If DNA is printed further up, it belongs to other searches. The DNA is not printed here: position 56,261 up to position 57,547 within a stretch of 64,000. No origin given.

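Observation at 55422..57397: PFK-family kinase with MGR replaced by LGG, translationally coupled to a Gfo/Idh/MocA dehydrogenase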

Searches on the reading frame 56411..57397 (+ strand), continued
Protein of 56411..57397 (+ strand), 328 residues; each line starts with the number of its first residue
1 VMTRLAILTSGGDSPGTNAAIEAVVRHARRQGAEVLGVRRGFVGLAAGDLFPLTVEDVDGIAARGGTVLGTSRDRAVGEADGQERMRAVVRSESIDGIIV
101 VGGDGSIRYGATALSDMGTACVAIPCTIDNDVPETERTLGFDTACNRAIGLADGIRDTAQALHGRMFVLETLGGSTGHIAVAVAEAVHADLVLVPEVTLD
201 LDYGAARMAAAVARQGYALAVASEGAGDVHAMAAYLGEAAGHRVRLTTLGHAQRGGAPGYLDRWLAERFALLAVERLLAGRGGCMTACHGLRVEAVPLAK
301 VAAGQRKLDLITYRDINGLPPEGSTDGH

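Call 22: find_encoding_contigs(protein=P0039, flank=8000, max_places=1)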
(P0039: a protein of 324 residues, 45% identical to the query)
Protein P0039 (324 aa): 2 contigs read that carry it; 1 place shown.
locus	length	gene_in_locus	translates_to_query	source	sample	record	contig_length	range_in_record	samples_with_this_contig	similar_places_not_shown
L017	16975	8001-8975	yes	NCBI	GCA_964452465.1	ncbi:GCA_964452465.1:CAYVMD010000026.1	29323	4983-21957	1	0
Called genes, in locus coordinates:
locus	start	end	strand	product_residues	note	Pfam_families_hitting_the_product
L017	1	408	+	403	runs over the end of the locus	PF28597:T2SSF_N, PF00482:T2SSF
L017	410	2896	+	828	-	PF02449:Glyco_hydro_42 (weak)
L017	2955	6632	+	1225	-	PF03648:Glyco_hydro_67N, PF13385:Laminin_G_3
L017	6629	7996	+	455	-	-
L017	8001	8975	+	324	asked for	PF00365:PFK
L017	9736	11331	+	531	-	PF02142:MGS, PF01808:AICARFT_IMPCHas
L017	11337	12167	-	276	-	PF13508:Acetyltransf_7 (faint), PF00583:Acetyltransf_1 (weak)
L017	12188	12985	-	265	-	PF04055:Radical_SAM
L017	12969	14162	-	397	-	PF00155:Aminotran_1_2, PF00266:Aminotran_5, PF01041:DegT_DnrJ_EryC1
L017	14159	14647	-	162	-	PF22482:AsnC_trans_reg_3 (faint), PF01037:AsnC_trans_reg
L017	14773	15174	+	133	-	PF04126:Cyclophil_like, PF18050:Cyclophil_like2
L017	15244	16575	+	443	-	PF00919:UPF0004, PF04055:Radical_SAM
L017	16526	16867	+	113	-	PF11969:DcpS_C, PF01230:HIT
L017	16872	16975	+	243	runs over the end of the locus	PF02535:Zip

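Call 23: search_dna_similar(query=window:56411-57397:+, collection=plasmids, mode=protein, max_rows=30, max_evalue=1e-20)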
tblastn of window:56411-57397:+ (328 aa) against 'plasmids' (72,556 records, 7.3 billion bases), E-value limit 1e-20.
Records with a match: 47; places in all: 48; records where one place covers at least 80% of the query: 46.
Best place of each record, by identity: <60% 47.
By first word of the organism name: Bacillus 4; Escherichia 4; Salmonella 4; Phocaeicola 3; Parabacteroides 3; Arthrobacter 3; Streptomyces 2; Listeria 2; Proteus 2; Paenarthrobacter 2; and 18 more.
By predicted mobility (MOB-suite, as given by PLSDB): non-mobilizable 42; conjugative 3; mobilizable 2.
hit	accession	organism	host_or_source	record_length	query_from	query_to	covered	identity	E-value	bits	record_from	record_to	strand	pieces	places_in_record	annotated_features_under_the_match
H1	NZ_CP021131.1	Meiothermus taiwanensis WR-220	-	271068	2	310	94%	40.8%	3e-42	163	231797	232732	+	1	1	pfkA: 6-phosphofructokinase | DMT family transporter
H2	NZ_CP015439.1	Anoxybacillus amylolyticus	Microbial isolate,soil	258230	2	314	95%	39.0%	2e-46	175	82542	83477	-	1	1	pfkA: 6-phosphofructokinase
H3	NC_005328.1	Bacillus methanolicus MGA3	-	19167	2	313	95%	37.0%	2e-41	160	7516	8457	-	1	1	pfkA: 6-phosphofructokinase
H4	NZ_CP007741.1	Bacillus methanolicus MGA3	soil sample, enrichment culture ...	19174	2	313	95%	37.0%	2e-41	160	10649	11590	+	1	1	pfkA: 6-phosphofructokinase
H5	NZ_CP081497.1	Streptomyces sp. BHT-5-2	whole organism,plant soil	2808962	4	313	95%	37.0%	3e-33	137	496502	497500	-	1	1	none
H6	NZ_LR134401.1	Listeria monocytogenes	Homo sapiens,Vein blood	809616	2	309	94%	37.1%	1e-41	161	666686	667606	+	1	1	pfkA: 6-phosphofructokinase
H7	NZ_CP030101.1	Listeria monocytogenes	Environment,water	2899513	2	309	94%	37.1%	1e-41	161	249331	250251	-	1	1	none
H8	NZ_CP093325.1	Bacillus sp. N5-665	whole organism,peat soil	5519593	1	283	86%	40.4%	1e-42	164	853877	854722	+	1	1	none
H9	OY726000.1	Phocaeicola massiliensis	-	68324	5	319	96%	35.2%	1e-40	158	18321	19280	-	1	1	record has no annotation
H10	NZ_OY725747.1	Parabacteroides distasonis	-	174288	5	319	96%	35.2%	1e-40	158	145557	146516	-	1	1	pfkA: 6-phosphofructokinase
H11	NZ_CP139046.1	Streptomyces sp. KN37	whole organism,Kanas soil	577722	4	300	91%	37.3%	7e-31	130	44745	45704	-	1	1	6-phosphofructokinase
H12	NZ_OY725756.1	Parabacteroides distasonis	-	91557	4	312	94%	35.4%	8e-31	130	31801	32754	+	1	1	ATP-dependent 6-phosphofructokinase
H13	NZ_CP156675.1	Pseudalkalibacillus hwajinpoensis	mixed culture,soil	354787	1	292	89%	37.4%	4e-38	151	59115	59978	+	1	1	pfkA: 6-phosphofructokinase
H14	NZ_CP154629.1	Acetoanaerobium noterae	cell culture,Sludge of a digestion ...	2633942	1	314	96%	34.6%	9e-40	155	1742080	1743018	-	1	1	none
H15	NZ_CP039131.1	Pseudomonas sp. A2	activated sludge,activated sludge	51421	1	296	90%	36.7%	5e-36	145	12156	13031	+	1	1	pfkA: 6-phosphofructokinase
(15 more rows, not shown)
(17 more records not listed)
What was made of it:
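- Tried and rejected: tblastn against plasmids (call 23).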

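Call 25: get_annotated_region(hit=H1, flank=10000)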
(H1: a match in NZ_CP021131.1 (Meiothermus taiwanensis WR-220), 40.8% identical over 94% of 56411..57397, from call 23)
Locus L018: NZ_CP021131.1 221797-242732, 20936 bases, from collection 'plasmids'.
description: Meiothermus taiwanensis WR-220 plasmid pMtWR-220, complete sequence
organism: Meiothermus taiwanensis WR-220 (NCBI taxid 1339250)
taxonomy: Bacteria; Deinococcota; Deinococci; Thermales; Thermaceae; Meiothermus; Meiothermus taiwanensis; Meiothermus taiwanensis WR-220
host: -; source: -; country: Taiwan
typing (MOB-suite, as given by PLSDB): non-mobilizable
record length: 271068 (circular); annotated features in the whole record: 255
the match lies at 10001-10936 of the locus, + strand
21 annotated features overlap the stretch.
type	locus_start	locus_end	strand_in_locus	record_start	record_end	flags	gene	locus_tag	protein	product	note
CDS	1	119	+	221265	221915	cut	-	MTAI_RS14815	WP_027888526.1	amino acid ABC transporter permease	GO:0006865 - amino acid transport [Evidence IEA]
CDS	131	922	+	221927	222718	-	-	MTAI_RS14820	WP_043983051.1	amino acid ABC transporter ATP-binding protein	-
CDS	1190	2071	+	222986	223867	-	-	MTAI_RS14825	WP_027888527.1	acyltransferase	-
CDS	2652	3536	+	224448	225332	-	-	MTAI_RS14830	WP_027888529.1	fructose-bisphosphate aldolase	-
CDS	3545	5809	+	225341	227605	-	-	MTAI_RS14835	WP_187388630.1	glycoside hydrolase family 57 protein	-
CDS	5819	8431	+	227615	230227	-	glgP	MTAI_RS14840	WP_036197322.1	alpha-glucan family phosphorylase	-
CDS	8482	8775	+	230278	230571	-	-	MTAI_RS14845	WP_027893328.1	hypothetical protein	-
CDS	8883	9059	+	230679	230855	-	-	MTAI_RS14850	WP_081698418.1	YHS domain-containing protein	-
CDS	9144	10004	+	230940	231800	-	-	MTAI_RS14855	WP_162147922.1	DMT family transporter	GO:0055085 - transmembrane transport [Evidence IEA]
CDS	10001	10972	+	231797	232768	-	pfkA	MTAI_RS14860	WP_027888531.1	6-phosphofructokinase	GO:0006096 - glycolytic process [Evidence IEA]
CDS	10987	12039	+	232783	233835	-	-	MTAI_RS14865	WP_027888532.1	type II glyceraldehyde-3-phosphate dehydrogenase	-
CDS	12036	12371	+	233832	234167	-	-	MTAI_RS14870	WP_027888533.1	hypothetical protein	-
CDS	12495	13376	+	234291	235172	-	-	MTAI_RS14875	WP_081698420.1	patatin-like phospholipase family protein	GO:0006629 - lipid metabolic process [Evidence IEA]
CDS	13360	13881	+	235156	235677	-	-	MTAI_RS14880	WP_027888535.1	AarF/UbiB family protein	-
CDS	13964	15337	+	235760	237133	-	lnt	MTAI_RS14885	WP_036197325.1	apolipoprotein N-acyltransferase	GO:0042158 - lipoprotein biosynthetic process [Evidence IEA]; GO:0006497 - protein lipidation [Evidence IEA]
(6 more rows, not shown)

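Call 29: find_related_loci(query=A1, collection=metagenome_contigs, flank=10000)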
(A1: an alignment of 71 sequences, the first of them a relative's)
Query A1 (327 aa) in metagenome_contigs; peptide patterns used: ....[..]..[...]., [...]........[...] (x = any residue, [..] = any of these).
600 stretches matched a pattern (row limit reached: there are more); 589 encode a relative of the query (tblastn E <= 1e-3); the best 80 are kept; 80 distinct loci.
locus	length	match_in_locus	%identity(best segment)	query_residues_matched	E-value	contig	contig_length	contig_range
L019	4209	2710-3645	39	1-313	1e-66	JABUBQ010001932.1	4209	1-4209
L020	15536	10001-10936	38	1-313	1e-66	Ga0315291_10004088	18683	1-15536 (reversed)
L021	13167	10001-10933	39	1-312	5e-66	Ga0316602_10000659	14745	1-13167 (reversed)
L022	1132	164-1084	40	1-308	1e-70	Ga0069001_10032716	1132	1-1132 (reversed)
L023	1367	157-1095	40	1-314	2e-69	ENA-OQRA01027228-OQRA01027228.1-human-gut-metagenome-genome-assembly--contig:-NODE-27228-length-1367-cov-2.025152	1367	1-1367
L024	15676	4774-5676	44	1-304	1e-64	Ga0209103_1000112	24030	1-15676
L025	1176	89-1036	41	1-313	1e-67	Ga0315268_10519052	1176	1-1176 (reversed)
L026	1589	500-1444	40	1-312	2e-65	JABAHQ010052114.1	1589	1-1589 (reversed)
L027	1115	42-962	41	1-308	2e-66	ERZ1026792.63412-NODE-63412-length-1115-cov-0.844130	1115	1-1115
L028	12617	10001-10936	39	1-313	6e-62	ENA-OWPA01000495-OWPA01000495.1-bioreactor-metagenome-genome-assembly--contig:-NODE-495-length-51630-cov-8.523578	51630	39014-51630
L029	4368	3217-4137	41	1-308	6e-62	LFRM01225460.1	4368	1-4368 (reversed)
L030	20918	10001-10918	41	1-307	1e-61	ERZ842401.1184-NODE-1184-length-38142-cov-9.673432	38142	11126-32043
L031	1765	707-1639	38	1-308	5e-64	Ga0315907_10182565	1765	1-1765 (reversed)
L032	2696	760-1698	40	1-313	2e-62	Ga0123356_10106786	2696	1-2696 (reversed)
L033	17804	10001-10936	39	1-313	3e-61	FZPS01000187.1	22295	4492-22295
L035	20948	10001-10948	41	1-318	2e-61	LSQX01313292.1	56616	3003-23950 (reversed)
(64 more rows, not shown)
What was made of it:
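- Tried and rejected: Metagenome scan with the clade alignment (call 29).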

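Call 34: search_protein_families(library=pfam, proteins=[L035:2964-5381:+, L035:5359-6384:+, L035:6368-7156:-, L035:7241-9529:-, L035:10947-14252:+, L035:14246-14977:-, L035:14971-15981:-, L002:7421-8251:+, L002:5313-6299:-, L002:3237-4727:-])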
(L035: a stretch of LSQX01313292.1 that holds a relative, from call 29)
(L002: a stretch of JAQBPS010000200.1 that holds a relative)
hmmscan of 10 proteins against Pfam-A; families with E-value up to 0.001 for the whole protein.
L035:2964-5381:+ (805 aa): 4 families
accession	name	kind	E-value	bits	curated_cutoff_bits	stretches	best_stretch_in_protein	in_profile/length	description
PF13292.11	DXP_synthase_N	-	2.5e-107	358.7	21.2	1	169-445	1-274/274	1-deoxy-D-xylulose-5-phosphate synthase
PF02779.29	Transket_pyr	-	2.9e-49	167.5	27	1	480-641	3-172/174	Transketolase, pyrimidine binding domain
PF02780.25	Transketolase_C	-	2.4e-28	98.9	25.9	1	655-777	1-124/124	Transketolase, C-terminal domain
PF00676.26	E1_dh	-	0.00013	21.5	22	1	284-344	106-166/300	Dehydrogenase E1 component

L035:5359-6384:+ (341 aa): 3 families
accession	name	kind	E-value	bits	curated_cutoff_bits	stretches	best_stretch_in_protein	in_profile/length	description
PF01070.24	FMN_dh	-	1.2e-28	100.6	24.9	2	183-337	211-348/350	FMN-dependent dehydrogenase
PF01645.23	Glu_synthase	-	3e-11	43.6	20.4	1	181-293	197-305/369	Conserved region in glutamate synthase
PF00478.31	IMPDH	-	4.6e-05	23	25.6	0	202-288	154-232/345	IMP dehydrogenase / GMP reductase domain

L035:6368-7156:- (262 aa): 4 families
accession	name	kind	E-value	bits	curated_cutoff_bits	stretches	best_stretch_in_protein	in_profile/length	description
PF13581.12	HATPase_c_2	-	6.4e-26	91.3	27.4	1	139-259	2-127/127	Histidine kinase-like ATPase domain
PF13466.11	STAS_2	-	7.8e-08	32.8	29.2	1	30-105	1-75/80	STAS domain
PF01740.26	STAS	-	1.7e-07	31.4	22.6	1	30-113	13-97/106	STAS domain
PF02518.31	HATPase_c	-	3.3e-07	31.2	26.4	1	171-257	8-105/111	Histidine kinase-, DNA gyrase B-, and HSP90-like ATPase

L035:7241-9529:- (762 aa): 2 families
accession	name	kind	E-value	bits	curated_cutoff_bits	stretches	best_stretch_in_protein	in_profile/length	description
PF01326.24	PPDK_N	-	1.9e-45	156.1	27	1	35-219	4-202/328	Pyruvate phosphate dikinase, AMP/ATP-binding domain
PF00391.29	PEP-utilizers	-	3.8e-10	39.7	23.1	1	687-757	1-72/72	PEP-utilising enzyme, mobile domain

L035:10947-14252:+ (1101 aa): 2 families
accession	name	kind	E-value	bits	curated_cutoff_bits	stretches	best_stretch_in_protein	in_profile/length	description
PF18952.6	DUF5696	-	4.2e-11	42.5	25.6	1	469-591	269-398/612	Family of unknown function (DUF5696)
PF12905.13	Glyco_hydro_101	-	0.00021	21.2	25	1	485-613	60-183/272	Endo-alpha-N-acetylgalactosaminidase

L035:14246-14977:- (243 aa): 1 family
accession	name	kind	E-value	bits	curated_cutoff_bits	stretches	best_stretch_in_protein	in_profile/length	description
PF13580.11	SIS_2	-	1.2e-19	71.2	27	1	6-140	2-137/138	SIS domain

L035:14971-15981:- (336 aa): 1 family
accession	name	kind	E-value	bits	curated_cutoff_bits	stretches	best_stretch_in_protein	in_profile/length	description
PF01869.26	BcrAD_BadFG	-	1.1e-32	114.1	31.5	1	40-314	1-253/271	BadF/BadG/BcrA/BcrD ATPase family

L002:7421-8251:+ (276 aa): 1 family
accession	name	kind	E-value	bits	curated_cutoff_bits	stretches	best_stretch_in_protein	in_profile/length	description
PF01116.26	F_bP_aldolase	-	1e-92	311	25.5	1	11-272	13-273/277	Fructose-bisphosphate aldolase class-II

L002:5313-6299:- (328 aa): 2 families
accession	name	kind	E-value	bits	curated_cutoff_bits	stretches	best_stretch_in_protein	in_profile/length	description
PF00480.26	ROK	-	9e-70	235.9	22.9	1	4-315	2-293/294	ROK family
PF01869.26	BcrAD_BadFG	-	0.00024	21.1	31.5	0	214-269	176-233/271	BadF/BadG/BcrA/BcrD ATPase family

L002:3237-4727:- (496 aa): 3 families
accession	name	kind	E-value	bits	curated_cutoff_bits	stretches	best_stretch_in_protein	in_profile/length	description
PF00370.27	FGGY_N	-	1.2e-56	192.5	28.8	1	7-248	2-244/245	FGGY family of carbohydrate kinases, N-terminal domain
PF02782.22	FGGY_C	-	1.6e-21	77.5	27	1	261-448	4-197/198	FGGY family of carbohydrate kinases, C-terminal domain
PF01869.26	BcrAD_BadFG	-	9.5e-06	25.8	31.5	0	8-41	1-33/271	BadF/BadG/BcrA/BcrD ATPase family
